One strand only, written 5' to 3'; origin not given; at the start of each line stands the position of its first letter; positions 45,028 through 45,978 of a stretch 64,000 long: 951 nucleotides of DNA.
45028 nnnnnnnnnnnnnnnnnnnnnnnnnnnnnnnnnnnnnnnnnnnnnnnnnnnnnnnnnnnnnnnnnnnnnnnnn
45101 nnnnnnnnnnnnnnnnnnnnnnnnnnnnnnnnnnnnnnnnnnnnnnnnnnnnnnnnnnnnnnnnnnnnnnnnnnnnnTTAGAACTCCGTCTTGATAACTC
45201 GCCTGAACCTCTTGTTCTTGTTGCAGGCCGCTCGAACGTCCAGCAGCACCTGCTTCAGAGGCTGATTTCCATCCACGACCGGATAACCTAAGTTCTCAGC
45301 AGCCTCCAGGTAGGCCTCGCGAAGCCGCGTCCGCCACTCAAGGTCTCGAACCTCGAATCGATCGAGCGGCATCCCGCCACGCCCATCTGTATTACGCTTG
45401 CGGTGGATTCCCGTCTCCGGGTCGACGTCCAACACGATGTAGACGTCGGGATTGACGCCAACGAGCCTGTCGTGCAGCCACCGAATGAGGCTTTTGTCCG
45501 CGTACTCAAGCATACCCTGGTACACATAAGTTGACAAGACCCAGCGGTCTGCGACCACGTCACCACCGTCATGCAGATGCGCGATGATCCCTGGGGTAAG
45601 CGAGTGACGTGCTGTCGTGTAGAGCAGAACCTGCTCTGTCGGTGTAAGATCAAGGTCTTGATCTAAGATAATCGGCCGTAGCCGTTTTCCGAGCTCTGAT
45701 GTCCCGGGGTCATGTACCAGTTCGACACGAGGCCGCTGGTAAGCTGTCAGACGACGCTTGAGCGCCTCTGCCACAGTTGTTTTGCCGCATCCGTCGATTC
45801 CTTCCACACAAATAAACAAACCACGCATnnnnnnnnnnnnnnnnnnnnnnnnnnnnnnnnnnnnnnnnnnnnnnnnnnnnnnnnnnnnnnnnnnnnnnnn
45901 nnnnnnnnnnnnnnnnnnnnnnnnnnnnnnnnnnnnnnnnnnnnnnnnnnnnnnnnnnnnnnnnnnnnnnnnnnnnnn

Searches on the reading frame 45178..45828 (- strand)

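Call 13: search_protein_families(library=phrogs, proteins=[window:45178-45828:-], max_evalue=0.01)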
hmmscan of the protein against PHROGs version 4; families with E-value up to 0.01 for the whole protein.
window:45178-45828:- (216 aa): 3 families
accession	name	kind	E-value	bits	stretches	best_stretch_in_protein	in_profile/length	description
phrog_761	-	other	9.2e-39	135.1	1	1-200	17-209/362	thymidylate kinase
phrog_16057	-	other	5.1e-17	63.1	1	2-194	4-198/363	thymidylate kinase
phrog_2107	-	other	0.00097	19.9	1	2-105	2-101/201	thymidylate kinase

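Call 95: search_protein_families(library=pfam, proteins=[window:45178-45828:-], max_evalue=0.01)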
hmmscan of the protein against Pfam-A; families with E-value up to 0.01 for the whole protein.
window:45178-45828:- (216 aa): 6 families
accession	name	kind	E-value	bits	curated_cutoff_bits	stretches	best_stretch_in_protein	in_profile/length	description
PF02223.23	Thymidylate_kin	-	4e-33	115.1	27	1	8-194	1-181/185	Thymidylate kinase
PF13238.12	AAA_18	-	4.3e-05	24.4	29.4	1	6-61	1-39/128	AAA domain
PF13401.12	AAA_22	-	5e-05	24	27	1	4-76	6-79/130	AAA domain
PF13521.12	AAA_28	-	0.00028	21.6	27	1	6-185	2-154/164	AAA domain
PF01712.25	dNK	-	0.00032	20.9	27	1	6-28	1-23/203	Deoxynucleoside kinase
PF13207.12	AAA_17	-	0.0017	19.1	27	0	10-27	2-19/136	AAA domain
